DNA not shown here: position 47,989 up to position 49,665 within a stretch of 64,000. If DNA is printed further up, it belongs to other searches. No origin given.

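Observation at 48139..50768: Translationally coupled pair (orphan 459-aa protein + miniature OLD-type ATPase-Toprim nuclease): candidate undescribed defence module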

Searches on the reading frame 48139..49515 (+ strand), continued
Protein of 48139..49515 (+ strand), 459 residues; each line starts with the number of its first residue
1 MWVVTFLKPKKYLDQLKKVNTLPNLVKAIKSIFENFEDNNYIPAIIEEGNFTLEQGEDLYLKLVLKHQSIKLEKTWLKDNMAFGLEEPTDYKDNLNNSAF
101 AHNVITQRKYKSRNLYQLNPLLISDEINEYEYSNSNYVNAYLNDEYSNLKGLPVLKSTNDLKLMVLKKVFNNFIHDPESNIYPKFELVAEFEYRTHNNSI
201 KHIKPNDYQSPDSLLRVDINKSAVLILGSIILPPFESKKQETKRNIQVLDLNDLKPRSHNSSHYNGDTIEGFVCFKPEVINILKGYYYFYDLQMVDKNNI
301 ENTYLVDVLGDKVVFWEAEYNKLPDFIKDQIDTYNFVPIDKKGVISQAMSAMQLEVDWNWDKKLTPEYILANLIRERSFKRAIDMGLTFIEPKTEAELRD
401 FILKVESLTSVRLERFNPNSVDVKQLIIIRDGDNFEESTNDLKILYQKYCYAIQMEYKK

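Call 29: search_protein_representatives(alignment_id=A1)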
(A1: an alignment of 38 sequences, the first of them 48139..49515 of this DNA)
Query: 38 sequences, 453 profile positions. Proteins with E-value up to 0.001 (for the whole library): 93; up to 1e-10: 71; up to 1e-30: 40. The best 93 are listed.
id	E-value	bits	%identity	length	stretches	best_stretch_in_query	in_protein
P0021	5.3e-184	628.6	-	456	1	4-451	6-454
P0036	1.2e-171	587.9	-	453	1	3-451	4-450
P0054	2.4e-162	557.2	-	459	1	2-450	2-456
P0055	6.2e-162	555.9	-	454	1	4-451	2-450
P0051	9.8e-141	486.0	-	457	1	2-450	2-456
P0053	6.4e-121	420.7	-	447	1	6-451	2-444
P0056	5.9e-109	381.2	-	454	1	13-450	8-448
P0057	6.9e-102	358.0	-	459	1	5-451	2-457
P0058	3.8e-101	355.5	-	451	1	5-452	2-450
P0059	2.1e-100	353.1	-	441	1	13-452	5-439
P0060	7.5e-100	351.2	-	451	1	14-452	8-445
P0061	3.0e-99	349.3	-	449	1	4-449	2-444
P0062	4.5e-99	348.7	-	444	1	8-451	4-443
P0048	3.3e-98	345.8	-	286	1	2-278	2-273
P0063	2.2e-94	333.2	-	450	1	11-448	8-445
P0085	4.2e-39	151.0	-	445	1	5-405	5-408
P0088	8.2e-30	120.4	-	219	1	237-440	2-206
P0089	3.3e-26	108.5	-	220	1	238-449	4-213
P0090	2.1e-23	99.2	-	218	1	237-448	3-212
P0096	1.3e-18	83.4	-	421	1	5-412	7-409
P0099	1.8e-17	79.7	-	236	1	235-451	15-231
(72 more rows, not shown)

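Call 30: list_cluster_members(proteins=[P0004, P0006, P0007, P0010, P0023, P0026, P0036, P0037, P0040, P0043])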
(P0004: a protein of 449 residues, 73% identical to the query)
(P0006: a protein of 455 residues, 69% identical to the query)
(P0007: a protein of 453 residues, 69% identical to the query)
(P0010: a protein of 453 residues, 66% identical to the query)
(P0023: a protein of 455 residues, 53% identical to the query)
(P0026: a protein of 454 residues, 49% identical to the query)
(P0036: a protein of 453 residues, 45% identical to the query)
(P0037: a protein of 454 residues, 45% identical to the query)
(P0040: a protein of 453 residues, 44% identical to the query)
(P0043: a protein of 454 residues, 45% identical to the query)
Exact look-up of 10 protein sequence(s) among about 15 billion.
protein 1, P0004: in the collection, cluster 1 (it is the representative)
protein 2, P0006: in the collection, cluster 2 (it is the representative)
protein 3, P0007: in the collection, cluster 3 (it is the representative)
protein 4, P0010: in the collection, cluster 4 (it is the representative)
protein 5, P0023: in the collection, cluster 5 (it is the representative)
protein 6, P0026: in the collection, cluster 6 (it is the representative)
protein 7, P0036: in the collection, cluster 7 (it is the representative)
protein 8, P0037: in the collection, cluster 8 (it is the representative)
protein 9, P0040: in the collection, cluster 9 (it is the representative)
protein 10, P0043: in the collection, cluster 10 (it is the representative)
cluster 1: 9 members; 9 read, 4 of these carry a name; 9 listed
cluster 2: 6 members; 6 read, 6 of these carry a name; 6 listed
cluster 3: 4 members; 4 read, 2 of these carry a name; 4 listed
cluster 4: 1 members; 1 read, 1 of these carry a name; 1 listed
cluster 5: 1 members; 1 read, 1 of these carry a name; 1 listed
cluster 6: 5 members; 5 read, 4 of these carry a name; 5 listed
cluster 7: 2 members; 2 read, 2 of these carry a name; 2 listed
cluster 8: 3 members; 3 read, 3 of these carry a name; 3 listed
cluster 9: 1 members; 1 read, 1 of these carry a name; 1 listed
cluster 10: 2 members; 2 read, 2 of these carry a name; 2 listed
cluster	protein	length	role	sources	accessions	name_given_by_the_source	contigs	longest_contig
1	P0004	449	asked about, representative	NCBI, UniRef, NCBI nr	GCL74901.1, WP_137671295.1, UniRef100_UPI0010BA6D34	hypothetical protein PN4B1_48870 [Paenibacillus naphthalenovorans] | hypothetical protein n=1 Tax=Paenibacillus naphthalenovorans TaxID=162209 ... | hypothetical protein [Paenibacillus naphthalenovorans]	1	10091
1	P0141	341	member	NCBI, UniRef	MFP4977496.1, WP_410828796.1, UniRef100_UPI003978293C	hypothetical protein ACE6ED_18975 [Paenibacillus sp. CN-4] | hypothetical protein n=1 Tax=Paenibacillus nanchangensis TaxID=3348343 RepID=UPI003978293C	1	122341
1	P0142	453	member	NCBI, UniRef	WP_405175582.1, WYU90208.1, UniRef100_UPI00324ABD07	hypothetical protein MHI27_03450 [Paenibacillus sp. FSL H8-0261] | hypothetical protein n=1 Tax=Paenibacillus sp. FSL H8-0261 TaxID=2921381 ...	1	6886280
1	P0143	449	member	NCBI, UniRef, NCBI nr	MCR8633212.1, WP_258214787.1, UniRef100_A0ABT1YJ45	hypothetical protein [Paenibacillus radicis (ex Xue et al. 2023)] | Uncharacterized protein n=1 Tax=Paenibacillus radicis (ex Xue et al. 2023) TaxID=2972489 ...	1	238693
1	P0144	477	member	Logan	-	-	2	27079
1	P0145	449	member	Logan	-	-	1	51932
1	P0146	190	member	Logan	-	-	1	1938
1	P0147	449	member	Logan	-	-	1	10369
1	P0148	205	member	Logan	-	-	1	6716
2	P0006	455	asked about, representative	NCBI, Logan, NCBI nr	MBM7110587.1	hypothetical protein SAM19_03996 [Brevibacillus laterosporus] | hypothetical protein [Brevibacillus laterosporus]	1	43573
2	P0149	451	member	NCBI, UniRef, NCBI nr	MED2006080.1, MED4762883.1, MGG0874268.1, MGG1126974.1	hypothetical protein P4V86_22400 [Brevibacillus laterosporus] | hypothetical protein n=1 Tax=Brevibacillus laterosporus TaxID=1465 RepID=UPI00036CA8D7 | hypothetical protein [Brevibacillus laterosporus]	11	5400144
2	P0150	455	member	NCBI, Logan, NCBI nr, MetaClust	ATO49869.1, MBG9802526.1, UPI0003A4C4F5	hypothetical protein ABD72_10245 [Brevibacillus laterosporus] | hypothetical protein BrL25_12705 [Brevibacillus laterosporus DSM 25] | status=active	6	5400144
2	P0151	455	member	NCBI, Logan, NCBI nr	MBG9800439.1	hypothetical protein ABD73_22845 [Brevibacillus laterosporus] | hypothetical protein [Brevibacillus laterosporus]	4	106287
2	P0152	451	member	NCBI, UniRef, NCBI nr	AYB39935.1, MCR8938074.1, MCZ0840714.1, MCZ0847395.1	hypothetical protein [Brevibacillus laterosporus] | hypothetical protein n=1 Tax=Brevibacillus laterosporus TaxID=1465 RepID=UPI000E6C3477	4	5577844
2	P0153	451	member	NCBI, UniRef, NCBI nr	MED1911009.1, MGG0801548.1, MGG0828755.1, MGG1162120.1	hypothetical protein [Brevibacillus laterosporus] | hypothetical protein n=1 Tax=Brevibacillus laterosporus TaxID=1465 RepID=UPI0018CC9470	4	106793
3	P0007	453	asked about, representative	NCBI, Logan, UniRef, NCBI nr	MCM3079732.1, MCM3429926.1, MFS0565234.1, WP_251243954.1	hypothetical protein [Brevibacillus invocatus] | hypothetical protein n=1 Tax=Brevibacillus invocatus TaxID=173959 RepID=UPI00203F2331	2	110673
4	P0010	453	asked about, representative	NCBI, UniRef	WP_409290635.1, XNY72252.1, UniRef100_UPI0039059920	hypothetical protein [Peribacillus sp. SCS-37] | hypothetical protein n=1 Tax=Paraperibacillus esterisolvens TaxID=3115296 ...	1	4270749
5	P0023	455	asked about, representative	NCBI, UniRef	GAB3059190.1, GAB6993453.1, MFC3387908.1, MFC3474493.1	hypothetical protein ACFOU0_04750 [Salinicoccus sesuvii] | Uncharacterized protein n=1 Tax=Salinicoccus sesuvii TaxID=868281 RepID=A0ABV7N4Z1_9STAP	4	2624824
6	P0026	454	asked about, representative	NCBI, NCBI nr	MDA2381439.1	hypothetical protein PDN41_06485 [Bacillus cereus] | hypothetical protein [Bacillus cereus]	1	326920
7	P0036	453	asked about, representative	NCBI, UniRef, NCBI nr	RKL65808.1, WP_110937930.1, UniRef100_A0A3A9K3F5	hypothetical protein CR203_18270 [Salipaludibacillus neizhouensis] | Uncharacterized protein n=2 Tax=Salipaludibacillus neizhouensis TaxID=885475 ... | hypothetical protein [Salipaludibacillus neizhouensis]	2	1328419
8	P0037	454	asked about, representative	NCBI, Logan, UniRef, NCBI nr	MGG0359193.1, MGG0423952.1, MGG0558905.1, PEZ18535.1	hypothetical protein ABEY57_14805 [Bacillus tropicus] | hypothetical protein n=1 Tax=Bacillus tropicus TaxID=2026188 RepID=UPI000BF66130 | hypothetical protein CN337_22320 [Bacillus anthracis]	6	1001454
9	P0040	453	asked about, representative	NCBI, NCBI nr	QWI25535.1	hypothetical protein EXW34_29860 (plasmid) [Bacillus mycoides] | hypothetical protein EXW34_29860 [Bacillus mycoides]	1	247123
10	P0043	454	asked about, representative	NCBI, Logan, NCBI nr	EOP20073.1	hypothetical protein IIS_06009 [Bacillus cereus VD131]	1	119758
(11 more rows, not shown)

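Call 33: find_encoding_contigs(protein=P0088, flank=8000, max_places=3)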
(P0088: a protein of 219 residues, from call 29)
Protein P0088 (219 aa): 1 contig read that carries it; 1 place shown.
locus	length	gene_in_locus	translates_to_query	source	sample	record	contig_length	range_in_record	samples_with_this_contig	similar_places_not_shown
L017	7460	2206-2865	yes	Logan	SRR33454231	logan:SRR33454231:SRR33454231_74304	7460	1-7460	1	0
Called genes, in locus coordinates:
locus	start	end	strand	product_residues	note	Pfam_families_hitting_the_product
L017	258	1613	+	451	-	PF13289:SIR2_2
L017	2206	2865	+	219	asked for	-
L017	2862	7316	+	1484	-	PF14130:Cap4_nuclease (weak)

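Call 34: find_encoding_contigs(protein=P0089, flank=8000, max_places=3)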
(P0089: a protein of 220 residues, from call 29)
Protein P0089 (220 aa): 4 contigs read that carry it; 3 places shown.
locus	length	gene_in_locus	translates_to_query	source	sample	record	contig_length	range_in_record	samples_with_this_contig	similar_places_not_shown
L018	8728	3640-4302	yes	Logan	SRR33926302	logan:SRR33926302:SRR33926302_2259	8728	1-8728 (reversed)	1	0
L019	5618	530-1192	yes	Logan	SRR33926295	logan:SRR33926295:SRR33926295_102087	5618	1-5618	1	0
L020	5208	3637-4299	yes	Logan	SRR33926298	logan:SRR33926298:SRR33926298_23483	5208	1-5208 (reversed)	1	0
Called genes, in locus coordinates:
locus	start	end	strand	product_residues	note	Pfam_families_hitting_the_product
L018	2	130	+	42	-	?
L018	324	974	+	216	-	PF17836:PglD_N, PF22674:C2185-like_N (faint), PF00132:Hexapep (faint)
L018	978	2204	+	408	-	PF02737:3HCDH_N, PF00725:3HCDH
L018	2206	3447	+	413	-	PF00108:Thiolase_N (weak), PF00109:ketoacyl-synt (weak), PF22691:Thiolase_C_1, PF02803:Thiolase_C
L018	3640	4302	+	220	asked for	-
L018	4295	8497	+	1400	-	PF13401:AAA_22 (weak)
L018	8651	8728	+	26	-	?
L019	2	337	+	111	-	?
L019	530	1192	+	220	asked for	-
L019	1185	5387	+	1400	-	PF13401:AAA_22 (weak)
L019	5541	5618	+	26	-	?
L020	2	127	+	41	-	?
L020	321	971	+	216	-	PF17836:PglD_N, PF22674:C2185-like_N (faint), PF00132:Hexapep (faint)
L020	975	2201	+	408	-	PF02737:3HCDH_N, PF00725:3HCDH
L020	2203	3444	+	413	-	PF00108:Thiolase_N (weak), PF00109:ketoacyl-synt (weak), PF22691:Thiolase_C_1, PF02803:Thiolase_C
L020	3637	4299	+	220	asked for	-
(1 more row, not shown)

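Call 35: search_protein_families(library=pfam, proteins=[L017:2862-7313:+, L018:4295-8494:+, L017:258-1610:+], max_evalue=0.01)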
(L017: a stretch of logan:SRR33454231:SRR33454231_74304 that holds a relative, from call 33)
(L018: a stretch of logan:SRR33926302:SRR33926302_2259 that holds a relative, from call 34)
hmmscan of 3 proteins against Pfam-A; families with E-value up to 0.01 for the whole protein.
L017:2862-7313:+ (1484 aa): 2 families
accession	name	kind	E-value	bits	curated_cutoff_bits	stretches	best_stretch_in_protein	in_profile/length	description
PF14130.12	Cap4_nuclease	-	9.4e-07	29.7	26.2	1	10-211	10-192/200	Cap4, dsDNA endonuclease domain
PF24883.2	NPHP3_N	-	0.00083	20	24.8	1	264-405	14-148/164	Nephrocystin 3, N-terminal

L018:4295-8494:+ (1400 aa): 3 families
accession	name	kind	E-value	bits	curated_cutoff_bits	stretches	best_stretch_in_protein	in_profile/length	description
PF13401.12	AAA_22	-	8.4e-06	26.6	27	1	277-431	7-127/130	AAA domain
PF24883.2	NPHP3_N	-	0.0026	18.4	24.8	0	270-399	16-140/164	Nephrocystin 3, N-terminal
PF00910.28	RNA_helicase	-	0.0039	18.1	21.5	0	279-321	2-48/105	RNA helicase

L017:258-1610:+ (451 aa): 1 family
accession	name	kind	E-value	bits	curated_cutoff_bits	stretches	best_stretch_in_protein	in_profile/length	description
PF13289.12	SIR2_2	-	4.6e-17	62.9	24.5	1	122-225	3-111/141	SIR2-like domain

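Call 36: search_protein_families(library=padloc, proteins=[L017:2862-7313:+, L018:4295-8494:+, L017:258-1610:+, P0088, P0089, L015:11361-12635:+, L015:12707-13456:+, L015:13721-15184:+, L015:15180-15911:+], max_evalue=0.001)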
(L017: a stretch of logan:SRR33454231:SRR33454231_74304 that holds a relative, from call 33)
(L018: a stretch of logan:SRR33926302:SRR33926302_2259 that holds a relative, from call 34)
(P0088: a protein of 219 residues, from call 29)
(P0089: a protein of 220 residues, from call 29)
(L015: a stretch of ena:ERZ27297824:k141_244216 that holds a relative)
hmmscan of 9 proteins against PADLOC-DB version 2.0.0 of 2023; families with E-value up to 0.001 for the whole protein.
L017:2862-7313:+ (1484 aa): 2 families
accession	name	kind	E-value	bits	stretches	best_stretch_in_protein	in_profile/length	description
PDLC02159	Avs1b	-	1.8e-08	30.2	1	250-449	201-390/1924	-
PDLC00741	Effector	-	0.00019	18.1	0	20-112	27-130/489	Endonuclease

L018:4295-8494:+ (1400 aa): 1 family
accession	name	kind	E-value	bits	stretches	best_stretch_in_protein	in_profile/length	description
PDLC02159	Avs1b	-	8.9e-09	31.2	1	255-455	202-393/1924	-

L017:258-1610:+ (451 aa): 5 families
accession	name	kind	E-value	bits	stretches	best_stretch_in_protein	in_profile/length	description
PDLC04968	PDC-S25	-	9.4e-20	69.1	1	103-292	126-323/517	-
PDLC04967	PDC-S25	-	3.1e-14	50.9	1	104-274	133-313/528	-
PDLC00409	ThsA1|ThsA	-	3.6e-09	34.4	1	11-224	12-214/242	STALD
PDLC00407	ThsA1|ThsA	-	4.8e-09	33.4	1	18-243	18-231/478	STALD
PDLC03856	LmuA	-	1.2e-08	32.6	1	104-222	98-220/433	-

P0088 (219 aa): 1 family
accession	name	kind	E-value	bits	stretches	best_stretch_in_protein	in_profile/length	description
PDLC02373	dCTPase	-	0.00093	16.2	0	81-195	172-255/630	-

P0089 (220 aa): 0 families

L015:11361-12635:+ (425 aa): 27 families (the best 25 are shown)
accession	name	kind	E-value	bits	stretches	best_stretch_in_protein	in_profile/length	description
PDLC04135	mad3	-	5.3e-11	40.7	1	107-178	260-328/374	mads_3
PDLC02980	AriA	-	1.6e-08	32.9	0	110-177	237-303/304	-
PDLC04178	HEC-01A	-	2.7e-08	31.3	1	82-189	233-343/399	-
PDLC04164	AriA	-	3.7e-08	31.2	1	87-175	150-234/253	-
PDLC04182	HEC-01A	-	9.2e-08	29.5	1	96-192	271-364/406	-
PDLC02335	AbiLi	-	2e-07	28.4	1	106-188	173-249/326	AbiLi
PDLC04180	HEC-01A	-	2.1e-07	28.5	1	107-191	251-335/382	-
PDLC02979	AriA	-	7.2e-07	27.3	2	6-50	14-60/373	-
PDLC04033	PD-T4-4_A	-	1e-06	26.3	1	115-174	308-367/460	-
PDLC04541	PDC-M25A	-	1.9e-06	25.3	1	90-180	230-313/380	-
PDLC03878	NsnB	-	3.7e-06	24.9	1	85-186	193-290/345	-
PDLC04710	PDC-M56A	-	6.7e-06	23.3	0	129-180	237-288/382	-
PDLC00303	PtuA1|PtuA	-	7.6e-06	23.3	1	102-175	207-280/386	AAA ATPase domain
PDLC00273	PtuA1|PtuA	-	8.2e-06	23.1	1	104-178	196-270/375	AAA ATPase domain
PDLC02914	ATPase-Toprim_I-B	-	1.3e-05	22.6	0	6-44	16-54/443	-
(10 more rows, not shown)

L015:12707-13456:+ (250 aa): 0 families

L015:13721-15184:+ (488 aa): 28 families (the best 25 are shown)
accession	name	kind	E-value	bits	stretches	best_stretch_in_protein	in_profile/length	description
PDLC02335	AbiLi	-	9.8e-27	91.9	1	20-434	47-260/326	AbiLi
PDLC02980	AriA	-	6.6e-18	63.7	1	57-410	2-299/304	-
PDLC04135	mad3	-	7.4e-14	50.1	1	22-162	1-133/374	mads_3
PDLC04426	PDC-M12A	-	8.1e-10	36.6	1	59-135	44-116/369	-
PDLC04182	HEC-01A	-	2.8e-08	31.2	1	22-140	3-123/406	-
PDLC02336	AbiLi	-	3.5e-07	28.1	0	358-420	234-299/340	AbiLi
PDLC02914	ATPase-Toprim_I-B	-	8.2e-07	26.5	1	52-78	23-49/443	-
PDLC04898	PDC-S06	-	2.7e-06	24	1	53-140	27-108/752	-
PDLC00269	PtuA1|PtuA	-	8.1e-06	23.3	1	23-116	3-95/446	AAA ATPase domain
PDLC00309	PtuA1|PtuA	-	1.2e-05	22.5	1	22-77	2-52/413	AAA ATPase domain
PDLC00271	PtuA1|PtuA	-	1.3e-05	23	1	22-141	2-116/421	AAA ATPase domain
PDLC04541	PDC-M25A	-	2.1e-05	21.8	0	57-84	24-51/380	-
PDLC04608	PDC-M38A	-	2.5e-05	22.1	0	333-422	235-321/367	-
PDLC04214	HEC-02A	-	2.6e-05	21.7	0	337-410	203-278/338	-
PDLC00292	PtuA1|PtuA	-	2.9e-05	20.6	1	22-106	308-388/726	AAA ATPase domain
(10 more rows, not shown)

L015:15180-15911:+ (244 aa): 0 families

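Call 37: find_encoding_contigs(protein=P0090, flank=8000, max_places=2)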
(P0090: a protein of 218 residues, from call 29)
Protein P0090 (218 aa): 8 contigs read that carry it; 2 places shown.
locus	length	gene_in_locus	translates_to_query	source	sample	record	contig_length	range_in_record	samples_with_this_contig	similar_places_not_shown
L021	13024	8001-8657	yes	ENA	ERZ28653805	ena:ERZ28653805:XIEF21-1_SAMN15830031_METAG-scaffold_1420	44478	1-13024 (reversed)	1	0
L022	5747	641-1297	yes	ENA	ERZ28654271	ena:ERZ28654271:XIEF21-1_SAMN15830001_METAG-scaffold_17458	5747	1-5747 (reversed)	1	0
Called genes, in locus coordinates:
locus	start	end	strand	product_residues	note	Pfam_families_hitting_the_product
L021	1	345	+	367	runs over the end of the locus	PF01381:HTH_3, PF12844:HTH_19 (weak), PF13560:HTH_31 (weak)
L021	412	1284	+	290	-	PF00165:HTH_AraC (faint), PF12833:HTH_18, PF14526:Cass2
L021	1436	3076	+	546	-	PF04542:Sigma70_r2, PF08281:Sigma70_r4_2, PF04545:Sigma70_r4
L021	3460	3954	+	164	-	-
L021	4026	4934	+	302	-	PF01841:Transglut_core (weak)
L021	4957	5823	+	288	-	-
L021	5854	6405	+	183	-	-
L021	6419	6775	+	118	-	-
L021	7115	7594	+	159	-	-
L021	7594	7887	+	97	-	-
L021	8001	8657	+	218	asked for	-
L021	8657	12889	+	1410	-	-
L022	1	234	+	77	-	?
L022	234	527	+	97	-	-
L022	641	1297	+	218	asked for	-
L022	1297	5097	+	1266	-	-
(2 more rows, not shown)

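Call 38: find_encoding_contigs(protein=P0099, flank=8000, max_places=2)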
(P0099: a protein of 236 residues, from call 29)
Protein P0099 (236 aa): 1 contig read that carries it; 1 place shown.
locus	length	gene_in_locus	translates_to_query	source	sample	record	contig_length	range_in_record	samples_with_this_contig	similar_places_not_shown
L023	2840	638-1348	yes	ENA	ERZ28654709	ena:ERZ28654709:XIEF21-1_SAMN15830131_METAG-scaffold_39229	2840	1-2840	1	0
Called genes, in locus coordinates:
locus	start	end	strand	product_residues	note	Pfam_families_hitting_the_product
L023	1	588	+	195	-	?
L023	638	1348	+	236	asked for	-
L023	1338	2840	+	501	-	?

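Call 39: find_encoding_contigs(protein=P0085, flank=8000, max_places=2)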
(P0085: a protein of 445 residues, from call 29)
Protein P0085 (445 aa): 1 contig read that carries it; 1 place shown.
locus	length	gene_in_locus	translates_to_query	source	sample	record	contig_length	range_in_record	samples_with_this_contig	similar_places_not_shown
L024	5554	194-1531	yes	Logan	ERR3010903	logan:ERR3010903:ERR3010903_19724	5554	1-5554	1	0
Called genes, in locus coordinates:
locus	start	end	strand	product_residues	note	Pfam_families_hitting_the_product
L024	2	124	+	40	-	?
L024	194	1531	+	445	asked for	-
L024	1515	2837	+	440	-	PF20469:OLD-like_TOPRIM (weak)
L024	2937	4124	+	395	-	PF14903:WG_beta_rep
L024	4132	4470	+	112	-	-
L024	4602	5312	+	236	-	-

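Call 40: find_encoding_contigs(protein=P0096, flank=8000, max_places=2)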
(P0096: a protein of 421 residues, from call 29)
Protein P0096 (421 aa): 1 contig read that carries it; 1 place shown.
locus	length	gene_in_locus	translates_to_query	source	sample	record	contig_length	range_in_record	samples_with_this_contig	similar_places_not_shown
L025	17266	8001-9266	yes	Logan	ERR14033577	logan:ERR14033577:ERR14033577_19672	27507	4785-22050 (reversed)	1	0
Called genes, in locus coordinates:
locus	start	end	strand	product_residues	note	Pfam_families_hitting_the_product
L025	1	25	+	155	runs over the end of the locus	PF03750:Csm2_III-A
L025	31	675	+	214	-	PF03787:RAMPs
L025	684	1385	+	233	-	-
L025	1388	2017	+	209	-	PF08798:CRISPR_assoc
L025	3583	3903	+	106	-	-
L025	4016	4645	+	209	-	-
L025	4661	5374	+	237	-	PF10021:PARG_cat_microb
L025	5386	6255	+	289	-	-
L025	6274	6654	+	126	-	-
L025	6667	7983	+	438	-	PF07669:Eco57I (faint)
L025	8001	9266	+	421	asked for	-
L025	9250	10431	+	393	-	PF00005:ABC_tran (faint), PF13304:AAA_21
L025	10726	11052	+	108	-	-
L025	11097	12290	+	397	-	-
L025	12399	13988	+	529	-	PF00004:AAA, PF07726:AAA_3 (faint), PF07728:AAA_5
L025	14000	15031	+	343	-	PF10117:McrBC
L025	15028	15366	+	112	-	-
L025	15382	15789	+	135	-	-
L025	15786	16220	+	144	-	-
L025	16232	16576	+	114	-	-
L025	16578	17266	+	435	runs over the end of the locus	-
